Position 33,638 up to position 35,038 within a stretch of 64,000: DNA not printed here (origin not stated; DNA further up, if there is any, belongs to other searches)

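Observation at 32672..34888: Two-gene operon: nucleotidyltransferase-like protein plus PRTase-fold protein of unknown function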

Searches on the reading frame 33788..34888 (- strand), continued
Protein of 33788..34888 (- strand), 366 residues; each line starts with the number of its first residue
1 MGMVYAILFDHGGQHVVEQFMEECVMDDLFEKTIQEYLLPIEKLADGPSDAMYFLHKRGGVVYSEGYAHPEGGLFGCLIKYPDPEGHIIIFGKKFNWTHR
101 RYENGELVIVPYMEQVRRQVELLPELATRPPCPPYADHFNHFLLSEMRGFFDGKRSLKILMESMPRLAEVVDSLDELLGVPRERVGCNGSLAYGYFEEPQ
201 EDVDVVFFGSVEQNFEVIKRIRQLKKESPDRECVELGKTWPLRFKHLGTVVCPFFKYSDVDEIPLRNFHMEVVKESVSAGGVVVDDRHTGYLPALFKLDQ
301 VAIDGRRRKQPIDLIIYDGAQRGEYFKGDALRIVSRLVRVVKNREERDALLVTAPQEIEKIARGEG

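Call 51: fold_search(model_id=the predicted structure, library=pdb)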
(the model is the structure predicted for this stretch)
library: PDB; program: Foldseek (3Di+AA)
matches with E <= 10: 777; with E <= 0.001: 0
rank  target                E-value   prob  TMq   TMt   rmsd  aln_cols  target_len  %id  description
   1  1se8                  1.3e-03  1.00  0.17  0.28   7.0       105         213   26  Structure of single-stranded DNA-binding protein (SSB) from D. radiodurans (released 2004-06-15)
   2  4l5t_C                2.8e-03  0.97  0.16  0.29  16.0       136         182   14  Crystal structure of the tetrameric p202 HIN2 (released 2013-07-31)
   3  4dam_A                3.8e-03  0.99  0.17  0.44   6.7       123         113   15  Crystal structure of small single-stranded DNA-binding protein from Streptomyces coelicolor (released 2013-01-16)
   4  5odn_B                5.4e-03  0.99  0.17  0.50   7.1       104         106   23  Salinibacter ruber Single-Strand Binding protein (released 2018-08-01)
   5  7f6w                  5.4e-03  0.99  0.20  0.15  11.4       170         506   15  Crystal structure of Saccharomyces cerevisiae lysyl-tRNA Synthetase (released 2022-02-16)
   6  1x3f_B                6.4e-03  1.00  0.18  0.54   5.4       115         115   15  Crystal structure of the single-stranded DNA-binding protein from Mycobacterium SMEGMATIS (released 2005-08-15)
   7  8w0e_6                6.4e-03  0.30  0.14  0.10  15.2       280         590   12  Cryo-EM structure of a human MCM2-7 single hexamer on dsDNA (released 2024-10-02)
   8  1sru_C                7.2e-03  1.00  0.19  0.62   4.4        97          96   13  Crystal structure of full length E. coli SSB protein (released 2004-08-03)
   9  4l5t_A                7.2e-03  0.82  0.15  0.28  14.3       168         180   12  Crystal structure of the tetrameric p202 HIN2 (released 2013-07-31)
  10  8w0g_6                8.0e-03  0.25  0.12  0.09  14.9       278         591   10  Cryo-EM structure of a human MCM2-7 dimer (released 2024-10-02)
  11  3udg_C                8.5e-03  0.90  0.16  0.25   6.6       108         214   22  Structure of Deinococcus radiodurans SSB bound to ssDNA (released 2012-05-16)
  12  2cwa                  9.0e-03  0.87  0.18  0.29  17.9       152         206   19  Crystal Structure Of The Single-stranded DNA Binding Protein From Thermus Thermophilus HB8 (released 2005-12-17)
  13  7f5y_A                9.6e-03  0.99  0.18  0.51   4.9       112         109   14  Crystal structure of the single-stranded dna-binding protein from Mycobacterium tuberculosis- Form III (released 2022-05-11)
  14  4dam_H                9.6e-03  0.99  0.17  0.47   5.8       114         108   14  Crystal structure of small single-stranded DNA-binding protein from Streptomyces coelicolor (released 2013-01-16)
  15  8k9w_A                1.0e-02  1.00  0.18  0.14   3.5       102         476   13  Crystal structure of plasmodium LysRS complexing with ASP3026 derived LysRS inhibitor 4 (ADKI4) (released 2024-06-26)
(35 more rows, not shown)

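Call 52: search_protein_representatives(alignment_id=A2)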
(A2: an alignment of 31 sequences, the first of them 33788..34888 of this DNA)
Query: 31 sequences, 338 profile positions. Proteins with E-value up to 0.001 (for the whole library): 215; up to 1e-10: 93; up to 1e-30: 40. The best 150 are listed.
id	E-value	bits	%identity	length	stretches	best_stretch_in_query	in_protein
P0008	2.7e-166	569.4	-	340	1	1-336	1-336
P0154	7.9e-142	489.0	-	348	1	3-334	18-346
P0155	4.6e-124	430.6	-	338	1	1-334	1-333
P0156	8.3e-120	416.6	-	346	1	2-336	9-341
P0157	7.6e-119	413.4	-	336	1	1-331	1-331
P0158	2.1e-110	385.7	-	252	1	95-335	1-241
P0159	2.2e-110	385.6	-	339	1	1-335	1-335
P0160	1.7e-109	382.7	-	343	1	2-333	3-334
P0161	2.1e-109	382.4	-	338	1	1-330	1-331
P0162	8.1e-102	357.4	-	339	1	2-331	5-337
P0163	1.0e-100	353.8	-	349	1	3-335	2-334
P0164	4.8e-100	351.6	-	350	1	9-332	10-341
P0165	2.3e-98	346.1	-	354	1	2-333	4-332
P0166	3.3e-97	342.3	-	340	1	7-335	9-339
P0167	3.6e-92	325.7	-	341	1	6-321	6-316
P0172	8.5e-65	235.7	-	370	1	14-330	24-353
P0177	9.1e-48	179.7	-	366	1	15-335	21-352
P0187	1.9e-34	135.9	-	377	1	29-327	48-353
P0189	2.3e-31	125.8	-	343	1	23-331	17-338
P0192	6.5e-28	114.5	-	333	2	159-327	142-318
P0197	9.4e-25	104.1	-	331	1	21-324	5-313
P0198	4.4e-24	101.9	-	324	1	65-327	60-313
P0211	8.9e-19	84.4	-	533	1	33-318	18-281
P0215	2.5e-17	79.7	-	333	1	45-328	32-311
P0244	1.1e-10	57.9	-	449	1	65-308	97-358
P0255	5.0e-09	52.4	-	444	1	156-327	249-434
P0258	1.5e-08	50.8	-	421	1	116-312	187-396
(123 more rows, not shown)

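Call 54: search_protein_families(library=pfam, proteins=[P0172, P0177, P0187, P0192, P0197, P0211, P0244, P0255, P0258, P0215], max_evalue=0.1)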
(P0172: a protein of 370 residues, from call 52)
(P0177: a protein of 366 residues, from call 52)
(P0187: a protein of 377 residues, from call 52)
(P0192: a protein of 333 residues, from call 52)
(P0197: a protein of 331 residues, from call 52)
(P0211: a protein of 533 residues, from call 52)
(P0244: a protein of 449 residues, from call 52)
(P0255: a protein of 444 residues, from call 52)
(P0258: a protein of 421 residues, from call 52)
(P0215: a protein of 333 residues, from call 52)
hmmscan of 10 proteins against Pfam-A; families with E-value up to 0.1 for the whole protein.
P0172 (370 aa): 1 family
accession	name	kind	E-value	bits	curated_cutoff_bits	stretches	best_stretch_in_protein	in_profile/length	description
PF01909.29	NTP_transf_2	-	0.0053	17.6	21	1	169-213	13-51/93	Nucleotidyltransferase domain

P0177 (366 aa): 0 families

P0187 (377 aa): 0 families

P0192 (333 aa): 0 families

P0197 (331 aa): 0 families

P0211 (533 aa): 11 families
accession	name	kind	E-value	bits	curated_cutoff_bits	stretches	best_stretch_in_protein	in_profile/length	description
PF13649.12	Methyltransf_25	-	1.3e-11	45.4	27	1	333-430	1-97/97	Methyltransferase domain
PF13847.12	Methyltransf_31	-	3.8e-10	40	27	1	330-438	4-113/145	Methyltransferase domain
PF08241.18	Methyltransf_11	-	4.7e-10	40.4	21.2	1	334-431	1-92/95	Methyltransferase domain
PF13489.12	Methyltransf_23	-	1.3e-06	28.7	27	1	331-479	24-160/164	Methyltransferase domain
PF08242.18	Methyltransf_12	-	2.3e-05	25.5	30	1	334-430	1-96/98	Methyltransferase domain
PF01909.29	NTP_transf_2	-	0.0026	18.6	21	1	139-167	16-44/93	Nucleotidyltransferase domain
PF02353.26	CMAS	-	0.012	15.4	27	1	318-496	51-223/273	Mycolic acid cyclopropane synthetase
PF07757.19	AdoMet_MTase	-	0.023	15.3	27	1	311-362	43-92/115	Predicted AdoMet-dependent methyltransferase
PF02390.23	Methyltransf_4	-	0.049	13.5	24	1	333-378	5-50/173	Putative methyltransferase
PF22600.2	MTPAP-like_central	-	0.052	14.1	27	0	136-165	39-67/139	Poly(A) RNA polymerase, mitochondrial-like, central palm domain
PF07021.18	MetW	-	0.098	12.7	21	0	331-372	15-55/193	Methionine biosynthesis protein MetW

P0244 (449 aa): 0 families

P0255 (444 aa): 0 families

P0258 (421 aa): 0 families

P0215 (333 aa): 1 family
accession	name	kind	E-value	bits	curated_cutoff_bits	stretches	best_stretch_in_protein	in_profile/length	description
PF01909.29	NTP_transf_2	-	0.044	14.6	21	0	146-192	13-60/93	Nucleotidyltransferase domain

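Call 66: find_encoding_contigs(protein=P0172, flank=6000, max_places=2)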
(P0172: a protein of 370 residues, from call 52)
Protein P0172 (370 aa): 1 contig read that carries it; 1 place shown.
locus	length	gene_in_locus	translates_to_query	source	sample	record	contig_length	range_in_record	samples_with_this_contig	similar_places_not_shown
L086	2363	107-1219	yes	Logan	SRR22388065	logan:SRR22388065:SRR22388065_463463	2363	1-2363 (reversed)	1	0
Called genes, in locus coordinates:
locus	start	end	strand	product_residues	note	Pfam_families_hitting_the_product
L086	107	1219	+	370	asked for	-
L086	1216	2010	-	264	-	PF03009:GDPD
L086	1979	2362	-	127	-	?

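Call 67: find_encoding_contigs(protein=P0192, flank=6000, max_places=3)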
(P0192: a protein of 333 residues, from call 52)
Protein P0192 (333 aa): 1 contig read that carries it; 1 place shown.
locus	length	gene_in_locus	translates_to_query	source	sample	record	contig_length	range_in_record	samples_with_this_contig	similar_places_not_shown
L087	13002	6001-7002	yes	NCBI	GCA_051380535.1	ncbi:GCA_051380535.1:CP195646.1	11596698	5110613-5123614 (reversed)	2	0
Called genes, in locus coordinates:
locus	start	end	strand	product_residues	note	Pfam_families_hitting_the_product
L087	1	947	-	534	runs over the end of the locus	PF00083:Sugar_tr (weak), PF07690:MFS_1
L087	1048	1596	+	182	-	PF11706:zf-CGNR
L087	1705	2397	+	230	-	PF01965:DJ-1_PfpI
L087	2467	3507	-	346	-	-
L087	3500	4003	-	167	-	PF04542:Sigma70_r2, PF08281:Sigma70_r4_2, PF04545:Sigma70_r4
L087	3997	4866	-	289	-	PF03537:Glyco_hydro_114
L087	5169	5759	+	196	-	PF00440:TetR_N, PF16925:TetR_C_13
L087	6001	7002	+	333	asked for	-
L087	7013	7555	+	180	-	-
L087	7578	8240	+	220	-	-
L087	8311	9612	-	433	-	-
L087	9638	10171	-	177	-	-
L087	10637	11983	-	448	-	PF10503:Esterase_PHB, PF00326:Peptidase_S9, PF00553:CBM_2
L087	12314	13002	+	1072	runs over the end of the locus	PF04879:Molybdop_Fe4S4, PF00384:Molybdopterin, PF01568:Molydop_binding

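Call 68: find_encoding_contigs(protein=P0198, flank=6000, max_places=3)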
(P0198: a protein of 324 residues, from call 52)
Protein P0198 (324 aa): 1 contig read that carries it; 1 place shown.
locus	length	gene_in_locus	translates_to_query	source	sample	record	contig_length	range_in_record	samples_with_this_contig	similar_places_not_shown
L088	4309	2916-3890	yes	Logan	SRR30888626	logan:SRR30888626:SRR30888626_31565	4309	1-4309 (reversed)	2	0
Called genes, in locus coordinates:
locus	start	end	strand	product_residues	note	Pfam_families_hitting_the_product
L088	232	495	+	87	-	-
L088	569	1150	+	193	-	-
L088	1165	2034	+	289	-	PF00535:Glycos_transf_2, PF10111:Glyco_tranf_2_2 (weak), PF13641:Glyco_tranf_2_3 (weak), PF13632:Glyco_trans_2_3 (weak)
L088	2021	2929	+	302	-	PF04055:Radical_SAM, PF13353:Fer4_12 (weak)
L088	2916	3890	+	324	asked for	-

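Call 69: find_encoding_contigs(protein=P0189, flank=6000, max_places=3)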
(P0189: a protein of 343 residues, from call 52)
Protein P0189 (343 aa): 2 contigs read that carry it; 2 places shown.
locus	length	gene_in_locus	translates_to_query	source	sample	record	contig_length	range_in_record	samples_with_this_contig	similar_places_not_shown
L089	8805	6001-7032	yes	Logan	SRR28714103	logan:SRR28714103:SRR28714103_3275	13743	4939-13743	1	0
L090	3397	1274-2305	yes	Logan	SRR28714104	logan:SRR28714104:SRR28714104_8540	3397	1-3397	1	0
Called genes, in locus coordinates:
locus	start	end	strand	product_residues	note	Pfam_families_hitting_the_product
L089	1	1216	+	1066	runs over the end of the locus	PF00873:ACR_tran, PF03176:MMPL, PF02355:SecD_SecF_C (faint)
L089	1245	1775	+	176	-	PF00210:Ferritin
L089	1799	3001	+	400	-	PF19583:ODP, PF00258:Flavodoxin_1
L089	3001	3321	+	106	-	PF09723:Zn_ribbon_8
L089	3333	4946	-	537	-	-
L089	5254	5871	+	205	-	PF01386:Ribosomal_L25p, PF14693:Ribosomal_TL5_C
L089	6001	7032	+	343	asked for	-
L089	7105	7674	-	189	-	PF04386:SspB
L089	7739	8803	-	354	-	?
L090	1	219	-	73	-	?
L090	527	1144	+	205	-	PF01386:Ribosomal_L25p, PF14693:Ribosomal_TL5_C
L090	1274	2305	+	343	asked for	-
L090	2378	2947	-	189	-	PF04386:SspB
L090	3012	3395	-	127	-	?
